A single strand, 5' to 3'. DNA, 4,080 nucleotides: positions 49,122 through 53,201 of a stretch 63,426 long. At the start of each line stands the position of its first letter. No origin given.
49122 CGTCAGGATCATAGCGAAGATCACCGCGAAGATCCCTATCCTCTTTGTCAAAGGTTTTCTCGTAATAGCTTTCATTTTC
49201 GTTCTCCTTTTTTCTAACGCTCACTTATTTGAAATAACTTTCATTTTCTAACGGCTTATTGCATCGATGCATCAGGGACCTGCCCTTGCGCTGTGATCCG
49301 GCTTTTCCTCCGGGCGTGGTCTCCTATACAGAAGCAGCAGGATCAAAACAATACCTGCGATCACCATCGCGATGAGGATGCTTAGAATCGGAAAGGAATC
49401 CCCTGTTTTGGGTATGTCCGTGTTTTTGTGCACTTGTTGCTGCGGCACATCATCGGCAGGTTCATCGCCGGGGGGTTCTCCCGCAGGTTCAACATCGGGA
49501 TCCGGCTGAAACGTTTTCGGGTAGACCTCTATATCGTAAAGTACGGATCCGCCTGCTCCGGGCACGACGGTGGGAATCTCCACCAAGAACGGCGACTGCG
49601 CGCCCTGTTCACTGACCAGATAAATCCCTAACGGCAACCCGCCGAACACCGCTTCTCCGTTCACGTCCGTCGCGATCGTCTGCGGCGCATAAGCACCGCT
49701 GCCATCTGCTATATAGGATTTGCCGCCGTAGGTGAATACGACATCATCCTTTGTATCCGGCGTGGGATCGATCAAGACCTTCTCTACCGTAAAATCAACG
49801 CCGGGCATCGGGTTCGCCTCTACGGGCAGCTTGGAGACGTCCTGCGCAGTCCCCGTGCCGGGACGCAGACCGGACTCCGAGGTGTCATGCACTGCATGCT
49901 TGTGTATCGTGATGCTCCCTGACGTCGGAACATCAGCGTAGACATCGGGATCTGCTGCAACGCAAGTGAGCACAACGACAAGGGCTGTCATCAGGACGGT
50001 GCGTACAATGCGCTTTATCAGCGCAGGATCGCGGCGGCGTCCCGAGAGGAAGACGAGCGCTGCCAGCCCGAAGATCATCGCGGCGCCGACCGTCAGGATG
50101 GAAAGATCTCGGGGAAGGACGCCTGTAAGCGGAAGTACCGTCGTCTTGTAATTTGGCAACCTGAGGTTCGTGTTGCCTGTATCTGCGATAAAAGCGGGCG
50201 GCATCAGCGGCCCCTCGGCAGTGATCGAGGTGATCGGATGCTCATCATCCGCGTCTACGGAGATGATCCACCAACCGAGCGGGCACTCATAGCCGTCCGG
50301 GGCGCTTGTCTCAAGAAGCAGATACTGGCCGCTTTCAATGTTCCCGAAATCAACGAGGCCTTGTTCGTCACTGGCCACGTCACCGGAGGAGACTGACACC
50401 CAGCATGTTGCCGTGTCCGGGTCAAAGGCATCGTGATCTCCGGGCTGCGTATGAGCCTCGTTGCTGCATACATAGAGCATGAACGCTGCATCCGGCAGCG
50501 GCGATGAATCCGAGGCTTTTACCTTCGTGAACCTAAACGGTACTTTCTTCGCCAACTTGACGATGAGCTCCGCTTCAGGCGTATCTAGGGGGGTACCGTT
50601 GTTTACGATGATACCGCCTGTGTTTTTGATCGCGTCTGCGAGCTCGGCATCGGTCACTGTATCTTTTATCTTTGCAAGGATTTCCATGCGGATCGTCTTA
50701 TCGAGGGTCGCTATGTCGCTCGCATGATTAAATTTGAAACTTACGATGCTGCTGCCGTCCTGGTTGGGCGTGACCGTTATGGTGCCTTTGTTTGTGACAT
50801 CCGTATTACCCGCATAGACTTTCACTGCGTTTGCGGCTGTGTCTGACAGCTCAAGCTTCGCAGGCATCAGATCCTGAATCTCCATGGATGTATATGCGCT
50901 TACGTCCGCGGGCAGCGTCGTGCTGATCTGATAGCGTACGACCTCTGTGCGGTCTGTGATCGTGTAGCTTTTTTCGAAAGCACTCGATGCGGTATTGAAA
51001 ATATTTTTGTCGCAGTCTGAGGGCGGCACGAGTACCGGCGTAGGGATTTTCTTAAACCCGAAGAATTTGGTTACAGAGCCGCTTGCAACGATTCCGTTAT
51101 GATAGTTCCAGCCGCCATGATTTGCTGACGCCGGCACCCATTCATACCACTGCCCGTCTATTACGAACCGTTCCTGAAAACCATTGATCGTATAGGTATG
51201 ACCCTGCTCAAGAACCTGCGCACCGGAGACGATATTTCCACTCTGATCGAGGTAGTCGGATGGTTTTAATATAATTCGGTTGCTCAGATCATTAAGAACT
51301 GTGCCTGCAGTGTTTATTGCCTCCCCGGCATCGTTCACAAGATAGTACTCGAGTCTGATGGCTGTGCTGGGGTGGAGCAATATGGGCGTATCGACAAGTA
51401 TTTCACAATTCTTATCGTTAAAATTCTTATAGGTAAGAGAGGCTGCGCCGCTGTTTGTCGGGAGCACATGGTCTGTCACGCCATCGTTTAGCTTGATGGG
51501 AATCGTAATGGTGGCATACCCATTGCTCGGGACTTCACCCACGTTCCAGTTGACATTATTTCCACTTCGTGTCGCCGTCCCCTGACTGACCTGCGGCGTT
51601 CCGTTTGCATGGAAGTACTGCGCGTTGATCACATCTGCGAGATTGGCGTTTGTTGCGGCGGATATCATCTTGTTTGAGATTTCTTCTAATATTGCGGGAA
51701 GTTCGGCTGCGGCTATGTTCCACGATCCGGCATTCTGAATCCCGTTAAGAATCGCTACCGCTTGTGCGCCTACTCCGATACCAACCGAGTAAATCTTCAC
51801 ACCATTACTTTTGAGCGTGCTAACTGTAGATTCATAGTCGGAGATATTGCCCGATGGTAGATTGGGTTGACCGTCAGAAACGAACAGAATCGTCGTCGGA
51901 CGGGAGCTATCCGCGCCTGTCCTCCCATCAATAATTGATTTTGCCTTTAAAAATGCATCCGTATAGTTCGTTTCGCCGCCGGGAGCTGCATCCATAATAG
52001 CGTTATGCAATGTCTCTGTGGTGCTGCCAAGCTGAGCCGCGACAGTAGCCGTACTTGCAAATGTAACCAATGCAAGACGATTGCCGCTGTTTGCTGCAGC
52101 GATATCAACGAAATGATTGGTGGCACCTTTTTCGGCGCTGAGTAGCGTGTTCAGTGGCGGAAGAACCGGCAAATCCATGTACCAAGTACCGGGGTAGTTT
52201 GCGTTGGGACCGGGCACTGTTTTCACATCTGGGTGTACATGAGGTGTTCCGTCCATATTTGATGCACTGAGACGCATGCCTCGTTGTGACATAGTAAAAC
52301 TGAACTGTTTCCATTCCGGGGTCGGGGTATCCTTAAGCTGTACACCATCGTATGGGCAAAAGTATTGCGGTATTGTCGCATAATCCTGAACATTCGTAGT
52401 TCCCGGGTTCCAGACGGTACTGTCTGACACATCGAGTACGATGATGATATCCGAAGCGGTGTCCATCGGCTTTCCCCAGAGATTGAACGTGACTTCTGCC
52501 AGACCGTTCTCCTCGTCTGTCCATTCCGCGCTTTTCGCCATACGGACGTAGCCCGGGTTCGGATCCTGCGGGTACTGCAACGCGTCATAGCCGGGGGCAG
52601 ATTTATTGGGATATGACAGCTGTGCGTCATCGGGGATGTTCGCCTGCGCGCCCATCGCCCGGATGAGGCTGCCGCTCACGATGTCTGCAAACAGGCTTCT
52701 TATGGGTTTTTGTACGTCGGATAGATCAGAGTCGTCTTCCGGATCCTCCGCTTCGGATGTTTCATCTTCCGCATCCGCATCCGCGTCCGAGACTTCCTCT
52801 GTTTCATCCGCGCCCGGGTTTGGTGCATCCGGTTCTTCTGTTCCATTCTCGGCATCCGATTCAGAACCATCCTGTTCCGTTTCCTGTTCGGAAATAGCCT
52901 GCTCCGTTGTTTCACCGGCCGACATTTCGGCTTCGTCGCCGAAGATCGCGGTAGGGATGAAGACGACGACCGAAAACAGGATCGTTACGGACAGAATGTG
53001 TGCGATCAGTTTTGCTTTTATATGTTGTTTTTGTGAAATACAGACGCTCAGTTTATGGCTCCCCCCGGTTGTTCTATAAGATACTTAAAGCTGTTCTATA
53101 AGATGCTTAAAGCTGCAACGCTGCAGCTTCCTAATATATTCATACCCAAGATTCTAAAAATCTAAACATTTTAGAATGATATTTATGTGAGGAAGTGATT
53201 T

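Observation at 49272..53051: Tip adhesin and basal pilin are encoded as one uninterrupted ORF carrying two complete cell-wall sorting signals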

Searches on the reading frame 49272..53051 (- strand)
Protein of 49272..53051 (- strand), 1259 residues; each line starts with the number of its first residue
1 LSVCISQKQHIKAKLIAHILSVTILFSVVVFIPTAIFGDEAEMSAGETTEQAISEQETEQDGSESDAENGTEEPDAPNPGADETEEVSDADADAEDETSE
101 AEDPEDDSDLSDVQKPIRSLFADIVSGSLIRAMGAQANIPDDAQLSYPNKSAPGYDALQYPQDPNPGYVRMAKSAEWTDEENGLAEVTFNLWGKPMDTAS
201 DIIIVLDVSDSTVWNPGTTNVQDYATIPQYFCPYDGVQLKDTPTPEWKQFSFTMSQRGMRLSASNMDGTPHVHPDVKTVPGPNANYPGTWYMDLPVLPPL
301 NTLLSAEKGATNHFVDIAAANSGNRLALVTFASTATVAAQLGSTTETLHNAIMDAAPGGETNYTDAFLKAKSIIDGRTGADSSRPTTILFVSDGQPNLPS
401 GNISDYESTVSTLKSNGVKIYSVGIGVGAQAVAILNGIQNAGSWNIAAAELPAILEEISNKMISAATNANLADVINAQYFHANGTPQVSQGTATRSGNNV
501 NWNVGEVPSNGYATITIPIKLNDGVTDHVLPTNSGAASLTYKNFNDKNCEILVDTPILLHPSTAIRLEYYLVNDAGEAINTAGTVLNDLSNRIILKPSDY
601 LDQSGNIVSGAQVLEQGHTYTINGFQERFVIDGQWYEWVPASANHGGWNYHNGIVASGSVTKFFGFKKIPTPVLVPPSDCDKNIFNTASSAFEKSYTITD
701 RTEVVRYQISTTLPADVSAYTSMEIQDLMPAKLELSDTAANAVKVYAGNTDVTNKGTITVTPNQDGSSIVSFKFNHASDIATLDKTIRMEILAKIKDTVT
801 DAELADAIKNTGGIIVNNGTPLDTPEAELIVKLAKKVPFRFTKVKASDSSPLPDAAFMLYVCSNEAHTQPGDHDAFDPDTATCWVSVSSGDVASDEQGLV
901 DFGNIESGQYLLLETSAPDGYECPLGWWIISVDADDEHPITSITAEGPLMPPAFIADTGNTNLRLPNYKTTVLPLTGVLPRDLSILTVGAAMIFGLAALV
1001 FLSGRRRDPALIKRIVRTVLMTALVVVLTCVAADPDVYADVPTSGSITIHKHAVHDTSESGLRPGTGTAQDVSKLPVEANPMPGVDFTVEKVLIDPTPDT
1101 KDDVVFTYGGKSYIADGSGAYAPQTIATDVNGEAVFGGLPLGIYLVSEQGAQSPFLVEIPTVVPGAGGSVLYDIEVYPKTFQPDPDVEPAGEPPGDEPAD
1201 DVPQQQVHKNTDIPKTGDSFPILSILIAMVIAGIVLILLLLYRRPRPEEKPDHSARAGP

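Call 5: search_protein_families(library=pfam, proteins=[window:49272-53051:-], max_evalue=0.01)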
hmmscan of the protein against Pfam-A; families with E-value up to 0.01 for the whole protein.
window:49272-53051:- (1259 aa): 5 families
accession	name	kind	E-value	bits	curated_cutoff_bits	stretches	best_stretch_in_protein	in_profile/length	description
PF17802.7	SpaA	-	1.7e-17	63.8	23.1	2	840-939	4-83/91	Prealbumin-like fold domain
PF00092.34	VWA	-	9e-11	42.7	23.8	1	320-439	34-151/174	von Willebrand factor type A domain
PF16555.11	GramPos_pilinD1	-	9.4e-11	42.9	23.1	1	1044-1179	3-158/160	Gram-positive pilin subunit D1, N-terminal domain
PF13519.12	VWA_2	-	9.8e-11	42.7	27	1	302-395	19-107/107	von Willebrand factor type A domain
PF00746.26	Gram_pos_anchor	-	0.0028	18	20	0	967-1007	3-41/43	LPXTG cell wall anchor motif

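Call 6: find_homologous_proteins(query=window:49272-52925:-)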
Query window:49272-52925:- (1217 aa): 2 proteins with E <= 0.001 among 8000 candidates.
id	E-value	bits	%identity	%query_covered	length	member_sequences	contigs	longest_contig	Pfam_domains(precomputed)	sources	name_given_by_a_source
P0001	0.0e+0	2753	100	100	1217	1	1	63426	PF00092.35,PF17802.8,PF13519.13,PF16555.12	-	-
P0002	0.0e+0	1217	58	52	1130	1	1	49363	PF00092.35,PF17802.8,PF13519.13,PF16555.12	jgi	jgi:uncharacterized protein YegL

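Call 9: find_encoding_contigs(protein=P0002, flank=10000)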
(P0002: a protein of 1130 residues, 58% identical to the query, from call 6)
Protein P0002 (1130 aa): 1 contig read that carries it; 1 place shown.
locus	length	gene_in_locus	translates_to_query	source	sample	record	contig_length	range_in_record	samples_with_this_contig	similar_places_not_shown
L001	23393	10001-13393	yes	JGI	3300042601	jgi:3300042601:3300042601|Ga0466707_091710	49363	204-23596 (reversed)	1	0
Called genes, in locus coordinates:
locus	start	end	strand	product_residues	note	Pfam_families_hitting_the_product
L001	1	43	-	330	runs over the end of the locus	PF00583:Acetyltransf_1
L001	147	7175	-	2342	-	-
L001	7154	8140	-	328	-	-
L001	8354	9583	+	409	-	PF03453:MoeA_N, PF00994:MoCF_biosynth, PF03454:MoeA_C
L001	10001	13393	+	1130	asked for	PF00092:VWA, PF13519:VWA_2, PF17802:SpaA, PF16555:GramPos_pilinD1 (weak)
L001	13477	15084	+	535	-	PF16555:GramPos_pilinD1, PF17802:SpaA (weak)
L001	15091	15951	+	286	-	PF04203:Sortase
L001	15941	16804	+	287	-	PF04203:Sortase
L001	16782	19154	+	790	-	PF14691:Fer4_20, PF13450:NAD_binding_8 (weak), PF13183:Fer4_8 (weak), PF13534:Fer4_17 (weak), PF02754:CCG (faint)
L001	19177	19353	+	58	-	PF24292:DUF7479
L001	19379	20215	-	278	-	PF04203:Sortase (weak)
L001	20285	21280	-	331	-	PF00291:PALP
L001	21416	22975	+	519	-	PF07992:Pyr_redox_2, PF00070:Pyr_redox (faint), PF00890:FAD_binding_2, PF01266:DAO (faint), PF01494:FAD_binding_3 (faint), PF12831:FAD_oxidored (faint)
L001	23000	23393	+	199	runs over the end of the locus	?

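Call 10: find_encoding_contigs(protein=P0001, flank=3000)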
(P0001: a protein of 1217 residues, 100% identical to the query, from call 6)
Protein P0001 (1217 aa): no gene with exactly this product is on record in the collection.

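Call 56: search_protein_families(library=ncbifam, proteins=[window:49272-53051:-], max_evalue=0.001)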
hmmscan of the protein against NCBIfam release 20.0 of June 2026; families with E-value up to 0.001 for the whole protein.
window:49272-53051:- (1259 aa): 5 families
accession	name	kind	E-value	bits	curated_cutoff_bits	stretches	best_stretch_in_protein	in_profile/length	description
NF033902.0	iso_D2_wall_anc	subfamily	3e-38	131.9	95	2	702-1003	226-538/540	SpaH/EbpB family LPXTG-anchored major pilin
TIGR04226.1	RrgB_K2N_iso_D2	domain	2.5e-11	44.5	30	1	680-816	5-122/123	isopeptide-forming domain-containing fimbrial protein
NF053819.1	EF0750_LPXTG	subfamily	2.5e-09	37.6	47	1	1179-1244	43-104/105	EF2685/EF0750 family sortase-dependent surface protein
NF047508.1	VWA_BatA_Lepto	exception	0.00021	20.4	380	1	322-432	128-235/315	VWA domain-containing protein BatA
NF010238.0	PRK13685.1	subfamily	0.00022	20.4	432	1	304-435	119-254/335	hypothetical protein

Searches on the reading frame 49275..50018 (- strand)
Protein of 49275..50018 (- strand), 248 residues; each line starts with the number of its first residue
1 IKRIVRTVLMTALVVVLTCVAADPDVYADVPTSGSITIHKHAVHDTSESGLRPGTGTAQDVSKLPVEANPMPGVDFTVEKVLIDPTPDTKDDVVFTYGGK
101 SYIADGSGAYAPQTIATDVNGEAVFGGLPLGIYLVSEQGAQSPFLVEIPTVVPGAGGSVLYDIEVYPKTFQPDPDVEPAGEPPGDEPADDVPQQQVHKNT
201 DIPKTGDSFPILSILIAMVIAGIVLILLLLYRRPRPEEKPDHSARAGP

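Call 22: search_solved_structures(query=window:49275-50018:-, max_evalue=1)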
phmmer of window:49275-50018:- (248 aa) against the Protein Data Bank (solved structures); distinct sequences matched with E-value up to 1: 9.
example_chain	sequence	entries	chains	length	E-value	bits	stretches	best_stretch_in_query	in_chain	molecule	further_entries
7woi_A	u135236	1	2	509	9.4e-07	31.7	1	116-175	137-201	Spa2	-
4hss_A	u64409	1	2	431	2.8e-06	30.1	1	29-172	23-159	Putative fimbrial subunit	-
3uxf_A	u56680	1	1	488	8.8e-06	28.5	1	22-182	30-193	Fimbrial subunit type 1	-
3hr6_A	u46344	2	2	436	0.02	17.5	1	56-205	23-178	Putative surface-anchored fimbrial subunit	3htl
7cbs_A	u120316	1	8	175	0.098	15.3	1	26-131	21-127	LPXTG cell wall anchor domain-containing protein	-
8cws_A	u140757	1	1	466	0.37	13.4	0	201-228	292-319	F4132-2 Chain A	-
8cwy_A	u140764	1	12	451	0.44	13.1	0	201-228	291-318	T32-15-1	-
9gsd_B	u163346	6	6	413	0.83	12.2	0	209-248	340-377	Neuroplastin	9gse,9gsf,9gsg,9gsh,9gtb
6a69_B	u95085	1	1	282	0.83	12.2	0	209-248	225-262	Neuroplastin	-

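Call 55: find_homologous_proteins(query=window:49275-50018:-, max_evalue=0.00001)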
Query window:49275-50018:- (248 aa): 2 proteins with E <= 0.00001 among 1755 candidates.
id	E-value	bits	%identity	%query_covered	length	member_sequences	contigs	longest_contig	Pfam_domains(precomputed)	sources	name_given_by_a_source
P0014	4.4e-61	224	51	81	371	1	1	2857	PF17802.8,PF16555.12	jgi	jgi:uncharacterized surface anchored protein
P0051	5.4e-27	113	38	71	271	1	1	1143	PF17802.8,PF16555.12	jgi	jgi:hypothetical protein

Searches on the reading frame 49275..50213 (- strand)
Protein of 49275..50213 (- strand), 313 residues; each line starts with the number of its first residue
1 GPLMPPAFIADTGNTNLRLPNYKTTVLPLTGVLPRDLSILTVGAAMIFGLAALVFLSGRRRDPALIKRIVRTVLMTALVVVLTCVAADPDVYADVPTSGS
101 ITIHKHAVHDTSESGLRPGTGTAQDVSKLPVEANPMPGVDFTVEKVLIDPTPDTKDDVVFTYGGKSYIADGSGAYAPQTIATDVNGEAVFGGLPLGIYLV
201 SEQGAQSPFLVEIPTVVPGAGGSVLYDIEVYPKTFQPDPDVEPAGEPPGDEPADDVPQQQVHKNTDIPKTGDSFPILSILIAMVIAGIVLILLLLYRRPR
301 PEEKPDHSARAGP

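Call 68: predict_structure(alignment_id=A2)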
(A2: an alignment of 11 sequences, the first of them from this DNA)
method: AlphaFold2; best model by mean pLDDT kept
length: 313 residues; sequences in the alignment: 11
mean_pLDDT: 60.0   pTM: 0.42
mean pLDDT of the five models: 60.0, 58.2, 57.7, 57.3, 54.4
residues with pLDDT >= 90: 7; 70-90: 119; 50-70: 70; < 50: 117
segments of 3 or more residues with pLDDT < 50: 1-36, 87-94, 110-126, 217-227, 232-274
pLDDT, mean of each block of 10 residues (from residue 1): 34 36 36 49 70 67 69 74 55 59 74 36 44 79 87 81 83 83 87 84 77 58 45 42 36 36 34 54 75 65 52 50
secondary structure, 60 per line:
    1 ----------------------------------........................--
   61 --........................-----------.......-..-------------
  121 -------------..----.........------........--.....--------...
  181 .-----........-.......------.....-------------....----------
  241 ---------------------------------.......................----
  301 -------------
elements in order: H35-58 H63-86 E98-104 E140-148 E158-162 E165-169 E178-181 E187-194 E196-202 E209-213 E227-230 H274-296

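Call 70: fold_search(model_id=the predicted structure, library=pdb)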
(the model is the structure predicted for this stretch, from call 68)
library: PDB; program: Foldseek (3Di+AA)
matches with E <= 10: 398; with E <= 0.001: 20
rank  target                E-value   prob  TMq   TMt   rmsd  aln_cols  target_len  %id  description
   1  4hss_A                2.1e-07  1.00  0.27  0.21   9.1       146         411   31  Structure of the Full-Length Major Pilin SpaD from Corynebacterium diphtheriae (released 2013-11-13)
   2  4hss_B                7.2e-07  1.00  0.26  0.21   7.2       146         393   29  Structure of the Full-Length Major Pilin SpaD from Corynebacterium diphtheriae (released 2013-11-13)
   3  7woi_A                2.8e-06  1.00  0.26  0.19   8.0       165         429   27  Structure of the shaft pilin Spa2 from Corynebacterium glutamicum (released 2023-01-25)
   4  3uxf                  1.3e-05  1.00  0.26  0.19   7.8       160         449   26  Structure of the fimbrial protein FimP from Actonomyces oris (released 2012-11-28)
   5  3rkp_B                4.3e-05  1.00  0.23  0.20   7.4       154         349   15  Crystal structure of BcpA*(D312A), the major pilin subunit of Bacillus cereus (released 2012-05-30)
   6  8sqx_MODEL_1_A        8.6e-05  1.00  0.20  0.43  10.0       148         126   16  Solution structure of the basal pilin SpaB from Corynebacterium diphtheriae (released 2023-06-07)
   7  3htl                  1.2e-04  1.00  0.23  0.18   7.8       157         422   25  Structure of the Corynebacterium diphtheriae major pilin SpaA points to a modular pilus assembly with stabilizing isopep (released 2009-09-15)
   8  3rkp_A                1.3e-04  1.00  0.23  0.20   7.4       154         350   15  Crystal structure of BcpA*(D312A), the major pilin subunit of Bacillus cereus (released 2012-05-30)
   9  3phs                  1.3e-04  1.00  0.25  0.32   6.5       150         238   21  Crystal Structure of GBS52, the minor pilin in gram-positive pathogen Streptococcus agalactiae (released 2010-11-17)
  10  2l4o_MODEL_1_A        1.9e-04  1.00  0.24  0.40  10.0       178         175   24  Solution structure of the Streptococcus pneumoniae RrgB pilus backbone D1 domain (released 2011-03-02)
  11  5hts_C                2.3e-04  1.00  0.23  0.28   7.4       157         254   16  Crystal structure of shaft pilin spaA from Lactobacillus rhamnosus GG - D295N mutant (released 2016-07-20)
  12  5z0z_A                2.6e-04  1.00  0.24  0.18   9.7       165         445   19  Crystal structure of shaft pilin spaD from Lactobacillus rhamnosus GG - D242A mutant (released 2018-06-20)
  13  5z0z_B                2.8e-04  1.00  0.25  0.18   8.0       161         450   20  Crystal structure of shaft pilin spaD from Lactobacillus rhamnosus GG - D242A mutant (released 2018-06-20)
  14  3kpt_B                3.2e-04  1.00  0.21  0.18   8.4       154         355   16  Crystal structure of BcpA, the major pilin subunit of Bacillus cereus (released 2009-11-24)
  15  2y1v_A                3.8e-04  1.00  0.23  0.13   9.3       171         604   21  Full length structure of RrgB Pilus protein from Streptococcus pneumoniae (released 2011-11-09)
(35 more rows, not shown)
